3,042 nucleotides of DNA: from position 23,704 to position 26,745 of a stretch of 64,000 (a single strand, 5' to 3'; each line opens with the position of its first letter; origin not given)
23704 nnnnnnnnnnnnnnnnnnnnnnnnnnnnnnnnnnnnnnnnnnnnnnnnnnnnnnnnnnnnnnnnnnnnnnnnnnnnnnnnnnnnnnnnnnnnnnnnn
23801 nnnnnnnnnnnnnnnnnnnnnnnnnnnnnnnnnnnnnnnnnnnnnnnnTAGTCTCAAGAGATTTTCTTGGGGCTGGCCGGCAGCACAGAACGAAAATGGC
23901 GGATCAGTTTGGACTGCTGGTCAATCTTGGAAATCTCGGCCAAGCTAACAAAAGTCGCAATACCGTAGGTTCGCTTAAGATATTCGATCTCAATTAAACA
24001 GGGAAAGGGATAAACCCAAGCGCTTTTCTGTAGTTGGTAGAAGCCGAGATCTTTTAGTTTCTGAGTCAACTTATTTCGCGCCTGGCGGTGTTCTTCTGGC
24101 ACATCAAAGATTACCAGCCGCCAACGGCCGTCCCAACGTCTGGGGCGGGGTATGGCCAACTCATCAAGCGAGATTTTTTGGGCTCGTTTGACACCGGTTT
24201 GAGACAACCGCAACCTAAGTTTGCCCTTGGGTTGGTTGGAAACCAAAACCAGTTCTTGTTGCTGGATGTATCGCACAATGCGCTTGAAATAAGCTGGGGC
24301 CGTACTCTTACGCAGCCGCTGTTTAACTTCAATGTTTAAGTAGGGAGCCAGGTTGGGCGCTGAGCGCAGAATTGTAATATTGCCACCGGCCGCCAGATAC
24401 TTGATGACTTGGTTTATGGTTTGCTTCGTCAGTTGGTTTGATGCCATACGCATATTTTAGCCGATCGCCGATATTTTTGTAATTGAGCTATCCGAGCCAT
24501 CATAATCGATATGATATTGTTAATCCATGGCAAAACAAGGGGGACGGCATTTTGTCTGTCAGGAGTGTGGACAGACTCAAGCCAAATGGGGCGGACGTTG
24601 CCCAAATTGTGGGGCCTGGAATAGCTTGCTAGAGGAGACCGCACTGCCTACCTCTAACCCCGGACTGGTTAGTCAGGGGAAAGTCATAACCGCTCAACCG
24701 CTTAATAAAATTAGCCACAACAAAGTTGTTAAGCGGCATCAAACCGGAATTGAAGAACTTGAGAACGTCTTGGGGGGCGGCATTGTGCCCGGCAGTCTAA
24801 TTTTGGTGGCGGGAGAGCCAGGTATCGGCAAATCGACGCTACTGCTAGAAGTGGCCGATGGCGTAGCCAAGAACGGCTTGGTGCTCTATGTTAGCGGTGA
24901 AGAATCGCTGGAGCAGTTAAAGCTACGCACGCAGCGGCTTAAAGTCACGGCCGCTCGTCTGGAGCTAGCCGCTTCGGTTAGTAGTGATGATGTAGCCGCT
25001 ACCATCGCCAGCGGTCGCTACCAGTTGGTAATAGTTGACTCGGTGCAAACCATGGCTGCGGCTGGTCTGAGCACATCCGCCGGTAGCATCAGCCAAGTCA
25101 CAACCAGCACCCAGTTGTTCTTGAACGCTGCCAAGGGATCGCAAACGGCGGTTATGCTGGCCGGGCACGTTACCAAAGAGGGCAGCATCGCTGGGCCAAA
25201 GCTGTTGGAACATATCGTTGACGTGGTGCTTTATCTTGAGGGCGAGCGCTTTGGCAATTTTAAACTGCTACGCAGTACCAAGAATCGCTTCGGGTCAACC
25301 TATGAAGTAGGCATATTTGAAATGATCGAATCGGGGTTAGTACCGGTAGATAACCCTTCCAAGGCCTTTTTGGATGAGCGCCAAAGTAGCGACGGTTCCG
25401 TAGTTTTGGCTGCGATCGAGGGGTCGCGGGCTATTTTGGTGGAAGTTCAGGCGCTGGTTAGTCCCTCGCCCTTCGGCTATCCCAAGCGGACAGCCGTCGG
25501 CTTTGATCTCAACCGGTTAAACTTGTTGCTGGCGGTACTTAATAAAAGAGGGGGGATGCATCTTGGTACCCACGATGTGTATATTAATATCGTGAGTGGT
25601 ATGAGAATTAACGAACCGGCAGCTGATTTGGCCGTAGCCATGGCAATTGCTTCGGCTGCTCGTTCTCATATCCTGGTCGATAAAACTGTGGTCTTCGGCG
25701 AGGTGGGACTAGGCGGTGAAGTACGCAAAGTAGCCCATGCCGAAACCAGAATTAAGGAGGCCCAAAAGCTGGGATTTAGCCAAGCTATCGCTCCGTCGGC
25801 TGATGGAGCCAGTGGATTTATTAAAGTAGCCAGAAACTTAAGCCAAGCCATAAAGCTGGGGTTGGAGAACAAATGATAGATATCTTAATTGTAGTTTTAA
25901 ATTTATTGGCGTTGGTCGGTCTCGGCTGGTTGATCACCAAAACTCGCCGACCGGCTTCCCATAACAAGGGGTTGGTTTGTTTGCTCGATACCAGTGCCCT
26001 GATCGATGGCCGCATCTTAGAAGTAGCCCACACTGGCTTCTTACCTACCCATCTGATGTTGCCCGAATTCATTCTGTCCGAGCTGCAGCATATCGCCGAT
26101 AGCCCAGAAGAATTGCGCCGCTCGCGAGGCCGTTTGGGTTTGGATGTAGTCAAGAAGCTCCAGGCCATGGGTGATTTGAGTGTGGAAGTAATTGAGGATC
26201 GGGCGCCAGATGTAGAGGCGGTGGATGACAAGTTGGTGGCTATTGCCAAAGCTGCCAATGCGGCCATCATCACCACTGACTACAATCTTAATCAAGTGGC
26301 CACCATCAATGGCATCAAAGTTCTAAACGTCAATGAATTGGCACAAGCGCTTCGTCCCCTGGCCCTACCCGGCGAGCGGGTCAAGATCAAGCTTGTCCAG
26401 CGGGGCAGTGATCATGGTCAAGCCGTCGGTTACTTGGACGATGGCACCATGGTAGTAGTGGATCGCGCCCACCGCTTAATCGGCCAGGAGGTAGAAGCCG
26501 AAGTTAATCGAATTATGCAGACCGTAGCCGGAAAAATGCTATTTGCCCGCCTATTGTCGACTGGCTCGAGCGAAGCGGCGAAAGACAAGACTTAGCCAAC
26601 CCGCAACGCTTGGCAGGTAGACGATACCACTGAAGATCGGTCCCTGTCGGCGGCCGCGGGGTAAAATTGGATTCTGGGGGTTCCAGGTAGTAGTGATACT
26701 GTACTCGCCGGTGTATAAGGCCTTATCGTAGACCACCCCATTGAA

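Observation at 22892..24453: Two genes inserted into the Firmicutes-like clpC-radA-yacL block: a HExxH/coiled-coil secreted protein and a PaaX-like regulator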

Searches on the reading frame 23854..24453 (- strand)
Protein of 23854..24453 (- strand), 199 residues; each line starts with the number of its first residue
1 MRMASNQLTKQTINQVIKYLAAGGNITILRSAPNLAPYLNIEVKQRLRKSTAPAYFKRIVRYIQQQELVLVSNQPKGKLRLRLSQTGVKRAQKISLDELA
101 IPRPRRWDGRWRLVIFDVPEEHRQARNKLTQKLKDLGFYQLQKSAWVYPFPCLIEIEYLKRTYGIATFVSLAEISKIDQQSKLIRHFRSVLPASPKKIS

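Call 3: search_protein_families(library=pfam, proteins=[window:23854-24453:-], max_evalue=1)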
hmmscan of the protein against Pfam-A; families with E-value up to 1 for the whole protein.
window:23854-24453:- (199 aa): 3 families
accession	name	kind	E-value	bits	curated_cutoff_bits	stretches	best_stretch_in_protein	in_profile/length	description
PF20803.2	PaaX_M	-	1e-22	80.4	24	1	105-179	2-76/83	PaaX protein central Cas2-like domain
PF09827.14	CRISPR_Cas2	-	0.00055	20.5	23.8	1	111-146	2-34/74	CRISPR associated protein Cas2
PF07976.19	Phe_hydrox_dim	-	0.17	12.2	24.9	1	106-135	50-82/197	Phenol hydroxylase, C-terminal dimerisation domain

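Call 4: search_protein_families(library=ncbifam, proteins=[window:23854-24453:-], max_evalue=1)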
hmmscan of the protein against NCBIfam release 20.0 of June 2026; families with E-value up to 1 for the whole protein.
window:23854-24453:- (199 aa): 4 families
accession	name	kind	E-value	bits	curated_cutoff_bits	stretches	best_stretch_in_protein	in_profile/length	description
TIGR01573.1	cas2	equivalog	2.8e-08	33.9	24.5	1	111-147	2-39/96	CRISPR-associated endonuclease Cas2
TIGR02277.1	PaaX_trns_reg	equivalog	5.1e-06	26.2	264.55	1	82-171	62-148/279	phenylacetic acid degradation operon negative regulatory protein PaaX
NF002880.0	PRK03341.1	equivalog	0.057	13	200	0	51-135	14-96/170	arginine repressor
NF000126.2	trim_DfrA8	exception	0.21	11.3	325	0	154-185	122-153/169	trimethoprim-resistant dihydrofolate reductase DfrA8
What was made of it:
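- On PaaX transcriptional repressor (199-aa ORF): TIGR02277 scores 26.2 bits against a cut-off of 264.55 (call 4).
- On Cas2 (199-aa ORF): The TIGR01573 hit covers only residues 111-147 (call 4).
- Closest known: PaaX family regulators and Cas2. Different: It reaches only 26 bits against the PaaX equivalog cut-off of 264 (call 4).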

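Call 14: find_homologous_proteins(query=window:23854-24453:-, max_evalue=0.001)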
Query window:23854-24453:- (199 aa): 57 proteins with E <= 0.001 among 163 candidates.
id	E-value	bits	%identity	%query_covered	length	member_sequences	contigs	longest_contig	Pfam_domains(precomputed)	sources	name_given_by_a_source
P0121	2.0e-124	430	100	100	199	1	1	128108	PF20803.3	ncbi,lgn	-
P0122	9.0e-90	318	71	99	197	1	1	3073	PF20803.3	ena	-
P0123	5.5e-64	233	54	95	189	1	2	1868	PF20803.3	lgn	-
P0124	8.1e-61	223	51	95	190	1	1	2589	PF20803.3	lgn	-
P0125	6.1e-57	211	49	95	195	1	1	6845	PF20803.3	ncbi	-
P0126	5.0e-31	126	37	94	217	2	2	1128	PF20803.3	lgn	-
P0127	2.0e-30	124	38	87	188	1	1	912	PF20803.3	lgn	-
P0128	8.0e-30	122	38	95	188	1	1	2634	PF20803.3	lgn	-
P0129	1.0e-29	122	36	96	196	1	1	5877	PF20803.3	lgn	-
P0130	1.6e-29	121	38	95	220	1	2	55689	PF20803.3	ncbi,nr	ncbi:MAG: hypothetical protein NUV64_01545 [Parcubacteria group bacterium]|nr:hypothetical protein [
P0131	1.7e-29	121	36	94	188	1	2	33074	PF20803.3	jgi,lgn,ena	jgi:phenylacetic acid degradation operon negative regulatory protein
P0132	1.8e-29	121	34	95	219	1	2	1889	PF20803.3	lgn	-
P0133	1.2e-28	118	38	79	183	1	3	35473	PF20803.3,PF09827.15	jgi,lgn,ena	jgi:DNA-binding transcriptional regulator PaaX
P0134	6.5e-28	116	33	95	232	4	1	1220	PF20803.3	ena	-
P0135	6.7e-27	113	34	92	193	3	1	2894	PF20803.3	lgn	-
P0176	1.5e-8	53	39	44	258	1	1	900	PF20803.3,PF08223.17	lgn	-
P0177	4.6e-8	51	43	32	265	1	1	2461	PF20803.3,PF08223.17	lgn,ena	-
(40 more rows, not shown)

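Call 60: search_protein_families(library=padloc, proteins=[window:23854-24453:-], max_evalue=0.1)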
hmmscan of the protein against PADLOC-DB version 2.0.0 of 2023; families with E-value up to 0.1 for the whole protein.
window:23854-24453:- (199 aa): 11 families
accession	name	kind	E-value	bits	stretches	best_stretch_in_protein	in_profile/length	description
PDLC00935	Cas2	-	7.4e-09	33.9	1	111-147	2-39/96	CRISPR-associated endonuclease Cas2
PDLC01251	Cas2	-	8.9e-09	33.5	1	111-146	2-34/84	"CAS-I,CAS-II,CAS-III,CAS-IV,CAS-V,CAS-VI; acquisition_2"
PDLC01748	Cas2_IIIa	-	2.5e-05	22.8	1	113-146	4-34/88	-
PDLC02068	Cas2_II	-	3e-05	21.7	1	111-147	23-62/137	-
PDLC02070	Cas2_II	-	0.00018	19.9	1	113-145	4-34/89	-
PDLC02075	Cas2a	-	0.00021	19.6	1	113-146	4-35/85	-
PDLC02069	Cas2_II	-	0.00057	18.3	1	112-148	3-42/130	-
PDLC01649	Cas2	-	0.00065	18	1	111-145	2-33/70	"CAS-I,CAS-II,CAS-III,CAS-IV,CAS-V,CAS-VI; acquisition_2"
PDLC01525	Cas2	-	0.00089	18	1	113-147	4-36/90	"CAS-I,CAS-II,CAS-III,CAS-IV,CAS-V,CAS-VI; acquisition_2"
PDLC02077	Cas2b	-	0.0092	14.4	1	113-146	4-35/96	-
PDLC02072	Cas2_II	-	0.011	14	1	111-147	7-46/72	-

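Call 61: search_protein_families(library=phrogs, proteins=[window:23854-24453:-], max_evalue=0.1)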
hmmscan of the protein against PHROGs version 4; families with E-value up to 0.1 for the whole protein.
window:23854-24453:- (199 aa): 1 family
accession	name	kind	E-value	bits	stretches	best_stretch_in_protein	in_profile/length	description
phrog_436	-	unknown function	0.059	13.7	0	57-106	57-105/125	-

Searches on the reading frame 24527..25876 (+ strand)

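Call 3: search_protein_families(library=pfam, proteins=[window:24527-25876:+], max_evalue=1)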
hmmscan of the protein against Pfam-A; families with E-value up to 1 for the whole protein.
window:24527-25876:+ (449 aa): 30 families (the best 25 are shown)
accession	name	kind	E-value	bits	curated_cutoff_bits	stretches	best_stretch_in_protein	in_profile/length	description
PF13481.12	AAA_25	-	6.3e-15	55.7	27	1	68-219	12-194/195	AAA domain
PF06745.19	ATPase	-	3.9e-14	53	26.6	2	72-151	2-83/231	KaiC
PF18073.7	Zn_ribbon_LapB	-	2.3e-10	40.4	25.7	1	9-34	1-26/28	Rubredoxin metal binding domain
PF13541.12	ChlI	-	2.7e-09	37.4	27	1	340-425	35-120/121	Subunit ChlI of Mg-chelatase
PF03796.21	DnaB_C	-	1.7e-08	34.6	27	1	72-138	3-72/255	DnaB-like helicase C terminal domain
PF13191.12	AAA_16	-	8.9e-06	26.7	32.6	1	76-174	10-103/167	AAA ATPase domain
PF13479.12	AAA_24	-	0.00011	22.6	27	1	92-176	5-76/195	AAA domain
PF08423.17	Rad51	-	0.00074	19.3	22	1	70-162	7-101/244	Rad51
PF13401.12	AAA_22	-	0.0011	19.7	27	1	90-213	6-122/130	AAA domain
PF03266.21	NTPase_1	-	0.0012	19.1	23.9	1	92-179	2-87/168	NTPase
PF23442.1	DUF7125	-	0.0014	18.2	29.1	1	70-109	3-42/207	Family of unknown function (DUF7125)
PF07088.17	GvpD_P-loop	-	0.0061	16.9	24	1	88-125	9-46/189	GvpD gas vesicle protein, P-loop domain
PF05729.18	NACHT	-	0.009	16.3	26.7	1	91-118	2-29/167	NACHT domain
PF16685.11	zf-RING_10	-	0.026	15.1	31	1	6-40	21-55/70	zinc RING finger of MSL2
PF20720.3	nSTAND3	-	0.03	14.5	27.2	1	91-130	19-59/155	Novel STAND NTPase 3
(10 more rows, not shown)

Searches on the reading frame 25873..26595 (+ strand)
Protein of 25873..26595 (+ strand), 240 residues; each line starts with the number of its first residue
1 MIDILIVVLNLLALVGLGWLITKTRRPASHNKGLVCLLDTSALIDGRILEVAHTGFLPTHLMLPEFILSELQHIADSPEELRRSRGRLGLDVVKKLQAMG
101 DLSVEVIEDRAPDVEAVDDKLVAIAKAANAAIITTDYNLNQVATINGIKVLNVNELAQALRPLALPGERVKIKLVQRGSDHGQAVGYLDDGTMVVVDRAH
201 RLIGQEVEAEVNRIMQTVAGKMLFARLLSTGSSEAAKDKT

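Call 3: search_protein_families(library=pfam, proteins=[window:25873-26595:+], max_evalue=1)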
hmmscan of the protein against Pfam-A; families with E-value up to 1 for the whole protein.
window:25873-26595:+ (240 aa): 6 families
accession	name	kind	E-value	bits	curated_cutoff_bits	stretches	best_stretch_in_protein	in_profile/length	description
PF01850.27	PIN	-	5.8e-06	27.4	23.6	1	37-143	2-118/120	PIN domain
PF01938.26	TRAM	-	2.1e-05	24.7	21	1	167-214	5-51/61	TRAM domain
PF18477.7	PIN_9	-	0.0027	18.4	26.3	1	60-152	30-112/116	PIN like domain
PF18480.7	DUF5615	-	0.018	15.3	23.8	1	90-146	11-65/110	Domain of unknown function (DUF5615)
PF03958.22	Secretin_N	-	0.076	13.7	28.2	1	152-219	10-61/69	Bacterial type II/III secretion system short domain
PF08745.17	PIN_5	-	0.091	12.6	27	1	120-161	160-201/205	PINc domain ribonuclease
